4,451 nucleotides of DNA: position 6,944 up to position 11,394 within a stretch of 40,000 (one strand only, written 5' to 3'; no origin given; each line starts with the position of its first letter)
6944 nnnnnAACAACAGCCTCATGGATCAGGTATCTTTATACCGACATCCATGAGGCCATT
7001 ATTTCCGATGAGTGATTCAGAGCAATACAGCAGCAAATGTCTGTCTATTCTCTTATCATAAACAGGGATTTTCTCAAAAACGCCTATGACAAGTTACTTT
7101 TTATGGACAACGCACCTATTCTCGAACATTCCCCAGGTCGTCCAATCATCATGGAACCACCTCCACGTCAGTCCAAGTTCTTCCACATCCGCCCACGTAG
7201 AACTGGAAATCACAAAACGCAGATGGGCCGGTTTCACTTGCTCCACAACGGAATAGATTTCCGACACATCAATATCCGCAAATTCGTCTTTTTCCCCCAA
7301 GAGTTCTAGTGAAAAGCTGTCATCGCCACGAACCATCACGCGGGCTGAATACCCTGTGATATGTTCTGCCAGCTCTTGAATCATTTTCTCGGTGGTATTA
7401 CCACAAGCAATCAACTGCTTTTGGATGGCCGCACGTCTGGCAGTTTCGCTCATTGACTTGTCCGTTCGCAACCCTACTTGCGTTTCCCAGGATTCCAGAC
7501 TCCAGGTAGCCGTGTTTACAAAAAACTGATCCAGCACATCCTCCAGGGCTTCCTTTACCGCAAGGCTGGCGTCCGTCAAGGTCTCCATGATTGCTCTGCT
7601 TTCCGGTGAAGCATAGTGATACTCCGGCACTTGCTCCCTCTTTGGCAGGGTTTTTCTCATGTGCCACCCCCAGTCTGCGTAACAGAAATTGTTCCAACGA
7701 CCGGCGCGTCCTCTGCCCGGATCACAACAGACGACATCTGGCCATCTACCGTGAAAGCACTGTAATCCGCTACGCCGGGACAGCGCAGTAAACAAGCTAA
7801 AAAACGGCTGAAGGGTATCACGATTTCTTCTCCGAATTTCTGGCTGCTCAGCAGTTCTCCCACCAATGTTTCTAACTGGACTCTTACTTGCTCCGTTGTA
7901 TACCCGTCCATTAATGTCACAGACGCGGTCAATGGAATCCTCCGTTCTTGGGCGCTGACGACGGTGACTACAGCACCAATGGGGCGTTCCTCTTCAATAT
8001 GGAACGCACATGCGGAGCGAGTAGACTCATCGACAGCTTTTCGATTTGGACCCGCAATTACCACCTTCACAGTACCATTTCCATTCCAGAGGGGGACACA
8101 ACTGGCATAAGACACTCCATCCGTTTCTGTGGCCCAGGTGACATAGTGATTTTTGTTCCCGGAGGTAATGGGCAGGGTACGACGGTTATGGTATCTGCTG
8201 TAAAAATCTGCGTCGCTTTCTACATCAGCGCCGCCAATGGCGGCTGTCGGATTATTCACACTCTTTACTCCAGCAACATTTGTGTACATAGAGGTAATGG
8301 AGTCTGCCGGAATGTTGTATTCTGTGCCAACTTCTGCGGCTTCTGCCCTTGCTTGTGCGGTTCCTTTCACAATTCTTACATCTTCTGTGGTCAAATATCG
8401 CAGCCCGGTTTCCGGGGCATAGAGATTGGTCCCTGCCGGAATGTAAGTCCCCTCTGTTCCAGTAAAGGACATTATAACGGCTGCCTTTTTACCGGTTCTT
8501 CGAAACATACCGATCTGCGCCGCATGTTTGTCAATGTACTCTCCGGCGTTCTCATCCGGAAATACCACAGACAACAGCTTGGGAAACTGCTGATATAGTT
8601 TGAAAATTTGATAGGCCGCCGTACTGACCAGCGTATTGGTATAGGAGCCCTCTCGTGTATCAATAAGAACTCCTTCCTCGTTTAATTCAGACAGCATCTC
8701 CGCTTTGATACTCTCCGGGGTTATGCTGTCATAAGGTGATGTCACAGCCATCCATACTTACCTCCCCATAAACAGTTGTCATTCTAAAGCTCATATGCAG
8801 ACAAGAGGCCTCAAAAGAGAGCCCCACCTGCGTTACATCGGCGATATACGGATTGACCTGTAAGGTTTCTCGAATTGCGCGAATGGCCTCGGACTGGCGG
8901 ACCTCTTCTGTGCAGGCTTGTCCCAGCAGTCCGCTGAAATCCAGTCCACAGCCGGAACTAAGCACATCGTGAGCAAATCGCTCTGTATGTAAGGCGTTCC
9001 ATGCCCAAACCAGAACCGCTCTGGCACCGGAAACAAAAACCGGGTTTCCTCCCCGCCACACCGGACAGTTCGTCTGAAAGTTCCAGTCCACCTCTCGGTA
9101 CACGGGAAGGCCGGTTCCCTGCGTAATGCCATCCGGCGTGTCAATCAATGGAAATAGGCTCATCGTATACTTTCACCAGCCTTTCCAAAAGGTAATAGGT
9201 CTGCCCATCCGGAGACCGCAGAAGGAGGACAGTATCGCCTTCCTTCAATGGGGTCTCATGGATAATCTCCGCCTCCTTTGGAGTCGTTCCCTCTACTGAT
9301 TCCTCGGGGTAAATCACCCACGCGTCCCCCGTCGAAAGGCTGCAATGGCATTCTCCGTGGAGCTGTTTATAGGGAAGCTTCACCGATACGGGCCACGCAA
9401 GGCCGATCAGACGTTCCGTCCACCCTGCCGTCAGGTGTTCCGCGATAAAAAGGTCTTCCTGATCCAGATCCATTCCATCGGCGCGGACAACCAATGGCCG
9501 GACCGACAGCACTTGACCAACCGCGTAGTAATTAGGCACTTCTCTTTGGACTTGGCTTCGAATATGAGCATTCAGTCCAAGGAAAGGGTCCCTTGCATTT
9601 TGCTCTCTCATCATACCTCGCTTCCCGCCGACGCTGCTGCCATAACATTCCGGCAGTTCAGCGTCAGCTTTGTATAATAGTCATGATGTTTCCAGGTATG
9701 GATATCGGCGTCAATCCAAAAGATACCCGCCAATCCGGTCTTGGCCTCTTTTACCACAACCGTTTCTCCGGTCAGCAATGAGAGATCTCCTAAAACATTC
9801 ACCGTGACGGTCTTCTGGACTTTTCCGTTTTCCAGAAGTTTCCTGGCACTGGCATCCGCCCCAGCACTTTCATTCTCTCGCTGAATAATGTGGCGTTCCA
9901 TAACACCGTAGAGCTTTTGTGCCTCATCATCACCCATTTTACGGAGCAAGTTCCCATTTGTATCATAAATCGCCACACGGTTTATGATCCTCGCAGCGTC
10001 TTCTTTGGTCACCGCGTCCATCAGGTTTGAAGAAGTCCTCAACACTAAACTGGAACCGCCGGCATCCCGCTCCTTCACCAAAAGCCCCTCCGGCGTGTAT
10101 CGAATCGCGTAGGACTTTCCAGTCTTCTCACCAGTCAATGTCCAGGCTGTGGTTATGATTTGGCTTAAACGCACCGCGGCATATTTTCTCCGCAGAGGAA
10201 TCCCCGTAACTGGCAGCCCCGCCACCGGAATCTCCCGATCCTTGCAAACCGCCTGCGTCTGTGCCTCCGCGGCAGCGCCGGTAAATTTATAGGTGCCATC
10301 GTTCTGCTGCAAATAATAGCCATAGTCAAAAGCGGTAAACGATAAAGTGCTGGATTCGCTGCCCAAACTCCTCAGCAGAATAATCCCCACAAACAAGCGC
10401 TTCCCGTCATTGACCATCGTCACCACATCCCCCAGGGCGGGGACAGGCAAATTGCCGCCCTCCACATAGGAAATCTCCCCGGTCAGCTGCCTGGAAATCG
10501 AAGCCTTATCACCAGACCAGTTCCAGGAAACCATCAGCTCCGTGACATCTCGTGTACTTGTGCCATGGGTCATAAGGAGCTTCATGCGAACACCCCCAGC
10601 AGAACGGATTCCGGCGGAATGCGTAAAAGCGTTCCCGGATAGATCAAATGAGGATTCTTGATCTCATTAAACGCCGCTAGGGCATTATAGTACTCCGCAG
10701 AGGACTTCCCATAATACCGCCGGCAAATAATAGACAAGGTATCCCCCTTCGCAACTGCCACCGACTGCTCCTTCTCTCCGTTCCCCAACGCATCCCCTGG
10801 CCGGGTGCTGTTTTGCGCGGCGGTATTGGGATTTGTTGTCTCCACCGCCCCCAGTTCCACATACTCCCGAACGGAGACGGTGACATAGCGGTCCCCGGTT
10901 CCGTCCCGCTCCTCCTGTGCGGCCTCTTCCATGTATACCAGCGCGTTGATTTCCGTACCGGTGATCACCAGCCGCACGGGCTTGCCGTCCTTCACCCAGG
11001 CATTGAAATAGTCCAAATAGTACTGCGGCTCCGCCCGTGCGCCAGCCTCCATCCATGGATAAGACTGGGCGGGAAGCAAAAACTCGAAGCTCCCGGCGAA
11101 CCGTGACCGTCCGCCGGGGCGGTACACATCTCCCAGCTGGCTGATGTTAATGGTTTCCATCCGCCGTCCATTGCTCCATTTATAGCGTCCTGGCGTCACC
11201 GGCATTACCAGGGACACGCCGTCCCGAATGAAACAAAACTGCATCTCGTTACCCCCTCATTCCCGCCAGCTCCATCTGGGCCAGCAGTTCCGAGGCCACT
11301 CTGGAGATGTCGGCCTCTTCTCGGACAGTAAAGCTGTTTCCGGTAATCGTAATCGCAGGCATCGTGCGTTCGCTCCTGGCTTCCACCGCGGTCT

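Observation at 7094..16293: Headless, fibre-less contractile tail module carried as cargo of a relaxase plus serine-recombinase element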

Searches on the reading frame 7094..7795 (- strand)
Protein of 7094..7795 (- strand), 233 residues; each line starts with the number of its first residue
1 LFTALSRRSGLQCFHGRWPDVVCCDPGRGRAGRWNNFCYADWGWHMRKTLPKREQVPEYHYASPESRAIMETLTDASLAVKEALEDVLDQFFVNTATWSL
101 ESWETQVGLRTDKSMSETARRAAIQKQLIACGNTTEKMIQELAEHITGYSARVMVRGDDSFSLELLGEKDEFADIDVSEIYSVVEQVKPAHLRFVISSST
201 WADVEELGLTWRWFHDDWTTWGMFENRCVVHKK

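Call 4: search_protein_families(library=pfam, proteins=[window:7094-7795:-], max_evalue=0.01)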
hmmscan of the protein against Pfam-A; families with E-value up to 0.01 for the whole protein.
window:7094-7795:- (233 aa): 1 family
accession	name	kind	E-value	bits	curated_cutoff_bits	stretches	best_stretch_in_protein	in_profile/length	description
PF10076.14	Phage_Mu_Gp48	-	4.4e-20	72.5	37.4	1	55-195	6-146/150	Bacteriophage Mu-like, Gp48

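Call 8: search_protein_families(library=phrogs, proteins=[window:7094-7795:-], max_evalue=0.001)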
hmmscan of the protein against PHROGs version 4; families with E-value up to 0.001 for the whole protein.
window:7094-7795:- (233 aa): 5 families
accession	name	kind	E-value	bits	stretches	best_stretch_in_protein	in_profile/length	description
phrog_521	-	tail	9.9e-24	84.8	1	56-211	34-191/534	tail protein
phrog_1160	-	tail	2.9e-11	43.8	1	62-198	32-178/528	baseplate protein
phrog_21322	-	head and packaging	3.4e-11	44.1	1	79-203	38-160/337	virion structural protein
phrog_203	-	tail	1.2e-07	32.1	1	67-153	35-123/224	baseplate wedge subunit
phrog_4920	-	unknown function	6.1e-05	23.5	1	69-134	57-125/253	-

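Call 60: search_protein_families(library=padloc, proteins=[window:7094-7660:-], max_evalue=0.001)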
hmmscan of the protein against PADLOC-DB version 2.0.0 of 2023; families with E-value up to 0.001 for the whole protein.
window:7094-7660:- (188 aa): 0 families

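Call 64: find_encoding_contigs(protein=window:7094-7660:-, flank=4000, max_places=10)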
Protein window:7094-7660:- (188 aa): 8 contigs read that carry it; 5 places shown.
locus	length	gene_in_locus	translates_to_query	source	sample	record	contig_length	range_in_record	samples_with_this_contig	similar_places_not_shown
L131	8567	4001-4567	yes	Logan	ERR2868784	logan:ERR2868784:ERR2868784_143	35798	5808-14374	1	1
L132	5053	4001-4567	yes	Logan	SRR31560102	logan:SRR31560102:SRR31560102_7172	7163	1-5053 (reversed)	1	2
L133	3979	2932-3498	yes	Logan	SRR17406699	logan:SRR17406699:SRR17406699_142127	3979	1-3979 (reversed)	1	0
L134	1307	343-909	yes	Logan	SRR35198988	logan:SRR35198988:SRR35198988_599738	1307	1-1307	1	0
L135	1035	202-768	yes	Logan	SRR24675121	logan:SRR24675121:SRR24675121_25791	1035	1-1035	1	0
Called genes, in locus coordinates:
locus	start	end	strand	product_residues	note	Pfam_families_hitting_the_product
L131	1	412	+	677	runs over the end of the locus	-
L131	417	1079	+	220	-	PF01476:LysM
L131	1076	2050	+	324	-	PF24032:YQBQ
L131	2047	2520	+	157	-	PF10844:DUF2577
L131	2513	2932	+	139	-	PF10934:Sheath_initiator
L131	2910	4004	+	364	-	PF04865:Baseplate_J, PF26078:Baseplate_J_M, PF26079:Baseplate_J_C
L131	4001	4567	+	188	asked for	PF10076:Phage_Mu_Gp48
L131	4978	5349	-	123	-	-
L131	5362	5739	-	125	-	PF07784:DUF1622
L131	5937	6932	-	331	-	PF02653:BPD_transp_2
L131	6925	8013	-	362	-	PF02653:BPD_transp_2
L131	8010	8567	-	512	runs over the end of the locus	PF00005:ABC_tran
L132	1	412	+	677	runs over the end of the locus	-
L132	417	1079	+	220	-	PF01476:LysM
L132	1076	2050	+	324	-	PF24032:YQBQ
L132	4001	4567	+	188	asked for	PF10076:Phage_Mu_Gp48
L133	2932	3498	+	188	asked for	PF10076:Phage_Mu_Gp48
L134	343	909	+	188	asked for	PF10076:Phage_Mu_Gp48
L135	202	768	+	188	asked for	PF10076:Phage_Mu_Gp48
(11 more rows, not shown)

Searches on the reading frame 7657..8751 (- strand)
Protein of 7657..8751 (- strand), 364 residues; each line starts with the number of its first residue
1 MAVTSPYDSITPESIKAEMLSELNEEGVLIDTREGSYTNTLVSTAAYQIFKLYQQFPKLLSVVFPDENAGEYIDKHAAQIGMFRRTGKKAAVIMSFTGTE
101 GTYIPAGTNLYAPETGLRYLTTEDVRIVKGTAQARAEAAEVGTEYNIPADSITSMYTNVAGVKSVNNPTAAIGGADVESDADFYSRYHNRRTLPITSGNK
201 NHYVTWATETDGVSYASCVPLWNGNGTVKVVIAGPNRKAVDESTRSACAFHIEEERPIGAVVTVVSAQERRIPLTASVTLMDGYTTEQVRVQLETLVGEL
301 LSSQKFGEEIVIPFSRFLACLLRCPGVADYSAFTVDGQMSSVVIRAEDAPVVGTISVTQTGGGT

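Call 4: search_protein_families(library=pfam, proteins=[window:7657-8751:-], max_evalue=0.01)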
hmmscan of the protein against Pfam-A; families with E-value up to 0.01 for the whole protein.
window:7657-8751:- (364 aa): 1 family
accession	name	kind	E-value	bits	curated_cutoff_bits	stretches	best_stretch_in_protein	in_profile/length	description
PF04865.19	Baseplate_J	-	4.3e-61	206.9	21.1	1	70-312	2-249/255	Baseplate J-like protein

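Call 8: search_protein_families(library=phrogs, proteins=[window:7657-8751:-], max_evalue=0.001)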
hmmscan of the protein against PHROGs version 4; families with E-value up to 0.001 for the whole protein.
window:7657-8751:- (364 aa): 5 families
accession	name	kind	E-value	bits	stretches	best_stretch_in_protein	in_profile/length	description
phrog_6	-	tail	5.6e-65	221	1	5-362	65-408/548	baseplate wedge subunit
phrog_1608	-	tail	8.6e-39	134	1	172-360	2-191/192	tail protein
phrog_2103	-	tail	6.2e-12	46.3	1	34-165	30-160/162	baseplate protein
phrog_34452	-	unknown function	3.1e-08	34.5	1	50-170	53-174/175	-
phrog_4226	-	tail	0.00017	22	1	162-361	29-225/228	baseplate protein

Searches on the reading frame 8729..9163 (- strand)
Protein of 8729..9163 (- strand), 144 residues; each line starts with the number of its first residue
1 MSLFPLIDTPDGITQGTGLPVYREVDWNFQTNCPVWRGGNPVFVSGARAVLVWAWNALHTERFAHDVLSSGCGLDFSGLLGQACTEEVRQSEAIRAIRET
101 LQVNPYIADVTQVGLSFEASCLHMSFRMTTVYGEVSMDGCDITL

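Call 4: search_protein_families(library=pfam, proteins=[window:8729-9163:-], max_evalue=0.01)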
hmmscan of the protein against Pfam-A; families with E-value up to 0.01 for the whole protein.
window:8729-9163:- (144 aa): 1 family
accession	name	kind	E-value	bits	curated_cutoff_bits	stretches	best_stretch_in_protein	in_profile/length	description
PF10934.14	Sheath_initiator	-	5e-21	75.2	32.9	1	26-128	2-104/104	Contractile injection system sheath initiator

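Call 8: search_protein_families(library=phrogs, proteins=[window:8729-9163:-], max_evalue=0.001)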
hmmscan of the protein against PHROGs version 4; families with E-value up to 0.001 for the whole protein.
window:8729-9163:- (144 aa): 1 family
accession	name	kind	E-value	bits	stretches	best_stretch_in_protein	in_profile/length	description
phrog_120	-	tail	5.1e-20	73.5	1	1-136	31-171/303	baseplate wedge subunit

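Call 60: search_protein_families(library=padloc, proteins=[window:8729-9163:-], max_evalue=0.001)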
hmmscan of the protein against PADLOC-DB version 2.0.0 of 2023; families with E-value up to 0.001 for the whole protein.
window:8729-9163:- (144 aa): 0 families

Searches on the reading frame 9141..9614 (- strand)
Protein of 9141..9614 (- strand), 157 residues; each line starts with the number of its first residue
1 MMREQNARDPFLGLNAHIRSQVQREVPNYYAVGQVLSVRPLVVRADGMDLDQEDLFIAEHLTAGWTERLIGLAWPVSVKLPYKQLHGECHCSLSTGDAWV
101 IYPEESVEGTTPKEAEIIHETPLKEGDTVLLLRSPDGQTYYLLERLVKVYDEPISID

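Call 4: search_protein_families(library=pfam, proteins=[window:9141-9614:-], max_evalue=0.01)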
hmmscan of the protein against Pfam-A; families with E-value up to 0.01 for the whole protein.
window:9141-9614:- (157 aa): 1 family
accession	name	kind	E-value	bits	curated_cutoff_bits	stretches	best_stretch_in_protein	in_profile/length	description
PF10844.13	DUF2577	-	3.5e-12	46.9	22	1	21-145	8-96/96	Protein of unknown function (DUF2577)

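Call 8: search_protein_families(library=phrogs, proteins=[window:9141-9614:-], max_evalue=0.001)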
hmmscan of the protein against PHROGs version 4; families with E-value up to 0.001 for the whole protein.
window:9141-9614:- (157 aa): 2 families
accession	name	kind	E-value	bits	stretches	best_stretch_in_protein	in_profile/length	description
phrog_579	-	unknown function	1.8e-16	61.3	1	17-148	11-109/110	-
phrog_28484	-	unknown function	1.8e-05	26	0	123-147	71-95/97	-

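Call 60: search_protein_families(library=padloc, proteins=[window:9141-9614:-], max_evalue=0.001)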
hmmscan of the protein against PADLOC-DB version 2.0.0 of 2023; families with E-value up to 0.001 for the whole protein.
window:9141-9614:- (157 aa): 0 families

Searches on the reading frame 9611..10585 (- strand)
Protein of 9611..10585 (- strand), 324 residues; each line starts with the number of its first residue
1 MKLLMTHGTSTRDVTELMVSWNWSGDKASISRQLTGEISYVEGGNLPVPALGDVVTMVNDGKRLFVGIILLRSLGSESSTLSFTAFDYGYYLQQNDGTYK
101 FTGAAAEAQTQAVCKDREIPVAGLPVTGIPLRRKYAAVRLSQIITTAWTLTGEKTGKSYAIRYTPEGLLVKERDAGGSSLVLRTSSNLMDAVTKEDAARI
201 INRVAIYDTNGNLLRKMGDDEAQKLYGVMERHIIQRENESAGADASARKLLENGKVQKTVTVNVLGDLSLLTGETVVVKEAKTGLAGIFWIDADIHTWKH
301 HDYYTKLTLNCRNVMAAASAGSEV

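Call 4: search_protein_families(library=pfam, proteins=[window:9611-10585:-], max_evalue=0.01)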
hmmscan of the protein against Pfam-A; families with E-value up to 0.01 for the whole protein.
window:9611-10585:- (324 aa): 1 family
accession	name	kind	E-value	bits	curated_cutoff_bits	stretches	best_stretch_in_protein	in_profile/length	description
PF24032.1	YQBQ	-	2.8e-40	139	27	1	22-309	2-293/294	YQBQ-like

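Call 8: search_protein_families(library=phrogs, proteins=[window:9611-10585:-], max_evalue=0.001)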
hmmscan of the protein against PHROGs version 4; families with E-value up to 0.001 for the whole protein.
window:9611-10585:- (324 aa): 1 family
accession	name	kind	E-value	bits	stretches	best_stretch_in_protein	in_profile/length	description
phrog_400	-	tail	4.3e-58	198.7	1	4-323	23-349/654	tail protein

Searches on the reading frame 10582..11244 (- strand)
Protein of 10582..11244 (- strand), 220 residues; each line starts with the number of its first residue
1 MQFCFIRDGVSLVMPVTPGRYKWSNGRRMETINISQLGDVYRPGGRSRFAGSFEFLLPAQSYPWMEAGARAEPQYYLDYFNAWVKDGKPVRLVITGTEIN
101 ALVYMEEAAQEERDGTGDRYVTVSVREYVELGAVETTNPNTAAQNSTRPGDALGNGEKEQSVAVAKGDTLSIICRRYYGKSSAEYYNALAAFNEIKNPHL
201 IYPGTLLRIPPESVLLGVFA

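Call 4: search_protein_families(library=pfam, proteins=[window:10582-11244:-], max_evalue=0.01)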
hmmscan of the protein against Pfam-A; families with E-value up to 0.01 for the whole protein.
window:10582-11244:- (220 aa): 2 families
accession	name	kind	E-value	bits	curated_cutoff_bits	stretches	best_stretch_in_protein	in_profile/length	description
PF01476.26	LysM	-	8.5e-09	35.7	20.9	1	164-210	3-43/43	LysM domain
PF05489.18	Phage_tail_X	-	0.0019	18.2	22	0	163-200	4-36/60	Phage Tail Protein X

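Call 8: search_protein_families(library=phrogs, proteins=[window:10582-11244:-], max_evalue=0.001)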
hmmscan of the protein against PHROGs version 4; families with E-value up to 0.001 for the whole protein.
window:10582-11244:- (220 aa): 7 families
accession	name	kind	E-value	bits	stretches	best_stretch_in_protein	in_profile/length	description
phrog_380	-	lysis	7.6e-47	160.8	1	7-212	30-237/309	endolysin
phrog_5184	-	unknown function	3.4e-24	86.3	1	1-133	2-134/140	-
phrog_21966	-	unknown function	1.9e-09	38.7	1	107-210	47-145/146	-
phrog_23201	-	unknown function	1.9e-08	35.1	1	12-135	15-136/224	-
phrog_291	-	lysis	7.5e-07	29.2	1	113-214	388-479/509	endolysin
phrog_7348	-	lysis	8.1e-06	23.9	1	155-210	2100-2150/2564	endolysin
phrog_4602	-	other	3.8e-05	24.7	1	157-212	32-82/220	transglycosylase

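Call 60: search_protein_families(library=padloc, proteins=[window:10582-11244:-], max_evalue=0.001)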
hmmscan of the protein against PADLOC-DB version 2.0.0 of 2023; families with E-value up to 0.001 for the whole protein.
window:10582-11244:- (220 aa): 0 families
